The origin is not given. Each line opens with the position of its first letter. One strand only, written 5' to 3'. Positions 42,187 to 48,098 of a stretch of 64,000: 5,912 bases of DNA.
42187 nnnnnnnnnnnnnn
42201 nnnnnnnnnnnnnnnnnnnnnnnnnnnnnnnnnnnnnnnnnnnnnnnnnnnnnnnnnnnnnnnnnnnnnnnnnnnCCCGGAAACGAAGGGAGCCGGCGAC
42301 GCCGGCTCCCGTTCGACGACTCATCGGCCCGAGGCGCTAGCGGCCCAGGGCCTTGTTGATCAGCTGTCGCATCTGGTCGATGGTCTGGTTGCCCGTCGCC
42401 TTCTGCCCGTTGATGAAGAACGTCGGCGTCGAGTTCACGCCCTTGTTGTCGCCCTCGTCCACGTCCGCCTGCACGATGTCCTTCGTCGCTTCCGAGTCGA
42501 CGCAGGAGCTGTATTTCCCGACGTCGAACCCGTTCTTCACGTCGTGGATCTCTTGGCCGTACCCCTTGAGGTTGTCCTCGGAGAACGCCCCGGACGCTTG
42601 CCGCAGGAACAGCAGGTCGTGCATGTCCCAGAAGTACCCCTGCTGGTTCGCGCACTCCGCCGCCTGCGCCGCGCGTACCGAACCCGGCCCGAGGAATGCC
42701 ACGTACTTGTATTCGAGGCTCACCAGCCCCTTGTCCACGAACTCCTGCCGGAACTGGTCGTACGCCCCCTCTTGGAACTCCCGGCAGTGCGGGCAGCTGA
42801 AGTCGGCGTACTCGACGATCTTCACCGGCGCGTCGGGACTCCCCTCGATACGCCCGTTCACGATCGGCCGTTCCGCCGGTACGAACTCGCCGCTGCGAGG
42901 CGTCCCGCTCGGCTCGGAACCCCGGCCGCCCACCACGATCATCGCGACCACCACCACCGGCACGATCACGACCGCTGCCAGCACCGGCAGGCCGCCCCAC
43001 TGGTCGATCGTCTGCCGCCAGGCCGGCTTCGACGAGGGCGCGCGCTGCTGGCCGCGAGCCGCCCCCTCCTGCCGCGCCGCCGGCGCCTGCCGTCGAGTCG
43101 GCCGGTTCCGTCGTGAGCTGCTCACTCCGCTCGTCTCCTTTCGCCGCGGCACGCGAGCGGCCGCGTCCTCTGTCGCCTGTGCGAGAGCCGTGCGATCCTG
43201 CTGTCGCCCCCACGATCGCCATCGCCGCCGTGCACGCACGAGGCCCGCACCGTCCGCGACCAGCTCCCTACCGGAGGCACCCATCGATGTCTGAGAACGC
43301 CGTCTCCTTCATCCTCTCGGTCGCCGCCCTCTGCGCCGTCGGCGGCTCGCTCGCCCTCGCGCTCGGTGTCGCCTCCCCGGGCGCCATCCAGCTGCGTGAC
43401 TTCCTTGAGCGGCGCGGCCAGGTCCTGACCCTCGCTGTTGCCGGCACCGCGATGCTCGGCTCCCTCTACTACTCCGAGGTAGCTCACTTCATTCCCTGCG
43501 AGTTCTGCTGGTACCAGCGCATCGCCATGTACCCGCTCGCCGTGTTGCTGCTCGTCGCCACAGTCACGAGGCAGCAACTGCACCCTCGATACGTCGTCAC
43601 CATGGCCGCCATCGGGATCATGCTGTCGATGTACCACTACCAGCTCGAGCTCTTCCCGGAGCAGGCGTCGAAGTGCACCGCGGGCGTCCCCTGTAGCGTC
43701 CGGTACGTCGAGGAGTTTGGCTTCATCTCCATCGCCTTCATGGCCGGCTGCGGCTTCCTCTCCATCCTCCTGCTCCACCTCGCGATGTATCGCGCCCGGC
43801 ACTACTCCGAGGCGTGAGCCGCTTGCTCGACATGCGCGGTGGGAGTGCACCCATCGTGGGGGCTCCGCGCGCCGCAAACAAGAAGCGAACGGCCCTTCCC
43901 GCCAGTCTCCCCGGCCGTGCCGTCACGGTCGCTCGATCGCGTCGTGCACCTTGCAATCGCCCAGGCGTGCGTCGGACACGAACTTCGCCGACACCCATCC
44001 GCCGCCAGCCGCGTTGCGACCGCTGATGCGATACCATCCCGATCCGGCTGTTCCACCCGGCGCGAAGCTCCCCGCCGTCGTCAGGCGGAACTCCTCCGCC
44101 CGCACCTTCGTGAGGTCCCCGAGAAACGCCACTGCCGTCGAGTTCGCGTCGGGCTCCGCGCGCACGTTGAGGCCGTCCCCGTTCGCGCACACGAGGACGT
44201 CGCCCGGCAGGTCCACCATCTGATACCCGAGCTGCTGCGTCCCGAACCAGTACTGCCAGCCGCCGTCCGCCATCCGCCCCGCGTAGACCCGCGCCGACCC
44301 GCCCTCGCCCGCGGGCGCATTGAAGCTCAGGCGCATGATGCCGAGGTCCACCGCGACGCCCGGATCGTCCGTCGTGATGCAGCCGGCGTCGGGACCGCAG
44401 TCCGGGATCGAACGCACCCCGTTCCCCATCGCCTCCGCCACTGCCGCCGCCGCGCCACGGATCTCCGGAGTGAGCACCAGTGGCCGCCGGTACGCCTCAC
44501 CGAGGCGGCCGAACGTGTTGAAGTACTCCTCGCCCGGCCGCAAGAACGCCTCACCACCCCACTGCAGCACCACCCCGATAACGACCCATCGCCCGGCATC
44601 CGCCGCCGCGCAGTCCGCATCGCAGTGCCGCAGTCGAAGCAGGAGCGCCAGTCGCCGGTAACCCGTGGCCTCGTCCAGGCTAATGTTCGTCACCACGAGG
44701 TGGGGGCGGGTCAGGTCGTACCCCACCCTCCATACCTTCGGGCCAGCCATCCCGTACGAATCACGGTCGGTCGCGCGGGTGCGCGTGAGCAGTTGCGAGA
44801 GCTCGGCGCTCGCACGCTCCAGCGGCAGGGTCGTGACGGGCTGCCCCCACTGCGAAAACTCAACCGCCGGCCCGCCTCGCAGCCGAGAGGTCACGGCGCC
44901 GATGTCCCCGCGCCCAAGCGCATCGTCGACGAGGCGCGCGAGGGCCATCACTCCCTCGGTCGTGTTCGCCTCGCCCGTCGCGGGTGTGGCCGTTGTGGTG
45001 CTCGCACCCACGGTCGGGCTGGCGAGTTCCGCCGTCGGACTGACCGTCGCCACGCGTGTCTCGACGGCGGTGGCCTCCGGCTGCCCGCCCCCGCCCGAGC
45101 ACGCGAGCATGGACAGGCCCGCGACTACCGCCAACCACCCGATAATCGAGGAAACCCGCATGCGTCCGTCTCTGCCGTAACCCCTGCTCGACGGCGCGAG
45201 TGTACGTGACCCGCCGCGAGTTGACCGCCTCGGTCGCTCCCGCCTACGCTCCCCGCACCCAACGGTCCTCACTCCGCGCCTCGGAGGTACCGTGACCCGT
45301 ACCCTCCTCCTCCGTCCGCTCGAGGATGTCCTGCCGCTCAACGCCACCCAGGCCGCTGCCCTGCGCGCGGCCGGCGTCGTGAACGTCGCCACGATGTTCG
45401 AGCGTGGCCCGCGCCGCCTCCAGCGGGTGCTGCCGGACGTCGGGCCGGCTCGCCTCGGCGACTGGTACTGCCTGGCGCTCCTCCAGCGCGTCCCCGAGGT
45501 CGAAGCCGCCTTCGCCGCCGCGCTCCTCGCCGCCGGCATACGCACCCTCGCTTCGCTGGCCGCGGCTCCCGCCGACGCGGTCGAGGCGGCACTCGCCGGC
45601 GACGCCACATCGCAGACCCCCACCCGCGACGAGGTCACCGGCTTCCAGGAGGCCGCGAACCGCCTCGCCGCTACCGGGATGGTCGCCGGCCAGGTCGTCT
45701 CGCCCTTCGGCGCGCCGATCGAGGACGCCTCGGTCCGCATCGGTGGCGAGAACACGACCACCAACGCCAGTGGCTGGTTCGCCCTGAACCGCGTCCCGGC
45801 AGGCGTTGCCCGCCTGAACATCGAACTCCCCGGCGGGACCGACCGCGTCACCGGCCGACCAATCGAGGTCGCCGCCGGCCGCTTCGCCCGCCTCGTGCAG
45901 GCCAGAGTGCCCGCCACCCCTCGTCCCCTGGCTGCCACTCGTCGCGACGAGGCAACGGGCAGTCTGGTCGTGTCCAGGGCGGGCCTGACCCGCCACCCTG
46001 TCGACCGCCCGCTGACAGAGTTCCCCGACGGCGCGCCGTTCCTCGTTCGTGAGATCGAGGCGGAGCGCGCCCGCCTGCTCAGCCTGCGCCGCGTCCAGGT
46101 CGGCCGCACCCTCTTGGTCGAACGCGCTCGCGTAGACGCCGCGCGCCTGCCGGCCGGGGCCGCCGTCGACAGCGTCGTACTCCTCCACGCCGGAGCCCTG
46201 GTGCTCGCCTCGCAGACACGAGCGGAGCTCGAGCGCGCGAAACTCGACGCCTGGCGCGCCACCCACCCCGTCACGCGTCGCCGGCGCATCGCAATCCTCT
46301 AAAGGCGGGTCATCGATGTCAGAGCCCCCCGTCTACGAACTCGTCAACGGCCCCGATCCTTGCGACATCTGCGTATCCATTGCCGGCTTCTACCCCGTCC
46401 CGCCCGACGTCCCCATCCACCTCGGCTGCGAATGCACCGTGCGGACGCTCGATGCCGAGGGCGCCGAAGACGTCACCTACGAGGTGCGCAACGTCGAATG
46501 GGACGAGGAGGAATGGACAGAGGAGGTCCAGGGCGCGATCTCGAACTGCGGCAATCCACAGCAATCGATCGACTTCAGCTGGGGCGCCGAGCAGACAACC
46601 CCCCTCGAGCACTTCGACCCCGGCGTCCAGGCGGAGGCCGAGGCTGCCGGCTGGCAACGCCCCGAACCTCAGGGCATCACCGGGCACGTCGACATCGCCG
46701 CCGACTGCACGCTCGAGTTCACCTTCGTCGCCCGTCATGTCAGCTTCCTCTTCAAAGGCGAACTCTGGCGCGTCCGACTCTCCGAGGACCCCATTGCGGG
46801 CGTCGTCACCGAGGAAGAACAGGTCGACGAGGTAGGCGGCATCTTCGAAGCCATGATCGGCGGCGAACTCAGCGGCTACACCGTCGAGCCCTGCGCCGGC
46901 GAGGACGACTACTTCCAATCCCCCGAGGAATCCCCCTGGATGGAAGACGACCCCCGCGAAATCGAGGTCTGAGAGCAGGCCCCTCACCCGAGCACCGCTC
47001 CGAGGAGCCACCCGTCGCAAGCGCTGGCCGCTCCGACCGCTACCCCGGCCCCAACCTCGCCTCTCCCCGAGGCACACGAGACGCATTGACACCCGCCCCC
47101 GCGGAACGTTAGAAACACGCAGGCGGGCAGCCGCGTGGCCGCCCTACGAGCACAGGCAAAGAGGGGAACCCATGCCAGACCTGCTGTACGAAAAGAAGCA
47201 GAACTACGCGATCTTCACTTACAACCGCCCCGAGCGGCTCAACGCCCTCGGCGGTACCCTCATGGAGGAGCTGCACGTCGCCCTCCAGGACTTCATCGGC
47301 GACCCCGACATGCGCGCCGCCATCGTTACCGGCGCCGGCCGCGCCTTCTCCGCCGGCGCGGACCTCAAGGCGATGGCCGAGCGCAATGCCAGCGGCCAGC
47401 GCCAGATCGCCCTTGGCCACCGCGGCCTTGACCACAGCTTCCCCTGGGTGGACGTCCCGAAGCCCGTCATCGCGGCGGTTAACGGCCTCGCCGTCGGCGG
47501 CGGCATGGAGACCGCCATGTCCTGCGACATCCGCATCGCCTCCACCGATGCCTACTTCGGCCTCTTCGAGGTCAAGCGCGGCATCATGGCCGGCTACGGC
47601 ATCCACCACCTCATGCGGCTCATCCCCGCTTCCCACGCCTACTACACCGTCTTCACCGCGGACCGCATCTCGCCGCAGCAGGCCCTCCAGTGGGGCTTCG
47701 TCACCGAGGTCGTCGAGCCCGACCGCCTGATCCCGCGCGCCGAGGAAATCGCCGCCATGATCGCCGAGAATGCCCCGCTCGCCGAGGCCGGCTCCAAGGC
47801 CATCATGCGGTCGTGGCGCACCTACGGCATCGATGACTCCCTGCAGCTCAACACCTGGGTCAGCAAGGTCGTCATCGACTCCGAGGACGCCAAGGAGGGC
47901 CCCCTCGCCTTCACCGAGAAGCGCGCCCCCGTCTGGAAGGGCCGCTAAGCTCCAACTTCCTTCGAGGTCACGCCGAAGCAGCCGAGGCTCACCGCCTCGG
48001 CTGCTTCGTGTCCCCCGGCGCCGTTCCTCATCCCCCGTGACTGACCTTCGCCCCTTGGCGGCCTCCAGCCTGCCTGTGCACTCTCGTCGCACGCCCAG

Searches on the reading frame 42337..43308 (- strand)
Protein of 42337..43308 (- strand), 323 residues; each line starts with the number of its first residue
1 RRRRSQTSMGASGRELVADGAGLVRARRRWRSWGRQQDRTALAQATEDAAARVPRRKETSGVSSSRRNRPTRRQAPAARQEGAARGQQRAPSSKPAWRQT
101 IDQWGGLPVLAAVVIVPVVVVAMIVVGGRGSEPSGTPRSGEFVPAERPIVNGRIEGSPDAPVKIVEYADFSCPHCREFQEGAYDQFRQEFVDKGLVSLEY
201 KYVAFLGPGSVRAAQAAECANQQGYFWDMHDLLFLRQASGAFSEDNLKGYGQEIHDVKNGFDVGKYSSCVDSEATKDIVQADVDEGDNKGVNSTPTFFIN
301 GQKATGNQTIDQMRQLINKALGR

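Call 65: search_protein_families(library=pfam, proteins=[window:42337-43308:-], max_evalue=0.00001)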
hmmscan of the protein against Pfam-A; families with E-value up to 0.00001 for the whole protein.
window:42337-43308:- (323 aa): 2 families
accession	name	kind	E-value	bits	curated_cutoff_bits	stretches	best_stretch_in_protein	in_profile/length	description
PF13462.12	Thioredoxin_4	-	2.2e-35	122.7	23.2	1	152-319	5-165/165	Thioredoxin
PF01323.26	DSBA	-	1.2e-11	45.2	25.6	1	164-317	2-190/191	DSBA-like thioredoxin domain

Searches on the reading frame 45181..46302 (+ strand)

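Call 66: search_protein_families(library=pfam, proteins=[window:45181-46302:+], max_evalue=0.00001)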
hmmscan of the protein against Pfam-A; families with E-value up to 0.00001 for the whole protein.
window:45181-46302:+ (373 aa): 2 families
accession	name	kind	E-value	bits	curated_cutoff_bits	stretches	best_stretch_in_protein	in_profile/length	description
PF13620.12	CarboxypepD_reg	-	6.8e-10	39.6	32.3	1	168-238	2-77/82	Carboxypeptidase regulatory-like domain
PF14229.12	DUF4332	-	5.6e-08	33.4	23.2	1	55-149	5-103/122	Domain of unknown function (DUF4332)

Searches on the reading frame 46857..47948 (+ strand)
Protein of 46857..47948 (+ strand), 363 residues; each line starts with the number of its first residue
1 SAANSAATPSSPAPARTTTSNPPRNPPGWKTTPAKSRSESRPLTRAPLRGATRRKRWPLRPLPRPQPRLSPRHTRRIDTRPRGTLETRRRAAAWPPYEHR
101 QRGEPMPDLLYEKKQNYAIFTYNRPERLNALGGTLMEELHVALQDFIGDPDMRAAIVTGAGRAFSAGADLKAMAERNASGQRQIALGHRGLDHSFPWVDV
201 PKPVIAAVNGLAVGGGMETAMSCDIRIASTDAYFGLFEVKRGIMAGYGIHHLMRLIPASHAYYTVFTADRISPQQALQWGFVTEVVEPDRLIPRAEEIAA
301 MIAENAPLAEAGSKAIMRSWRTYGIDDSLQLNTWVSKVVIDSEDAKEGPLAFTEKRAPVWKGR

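Call 66: search_protein_families(library=pfam, proteins=[window:46857-47948:+], max_evalue=0.00001)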
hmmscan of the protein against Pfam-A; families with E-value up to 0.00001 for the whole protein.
window:46857-47948:+ (363 aa): 2 families
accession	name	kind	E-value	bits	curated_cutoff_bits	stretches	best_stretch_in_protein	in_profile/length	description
PF00378.25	ECH_1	-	2.2e-54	184.9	27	1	113-362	2-250/251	Enoyl-CoA hydratase/isomerase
PF16113.10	ECH_2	-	6.7e-30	105.2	27.2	1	119-291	3-177/335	Enoyl-CoA hydratase/isomerase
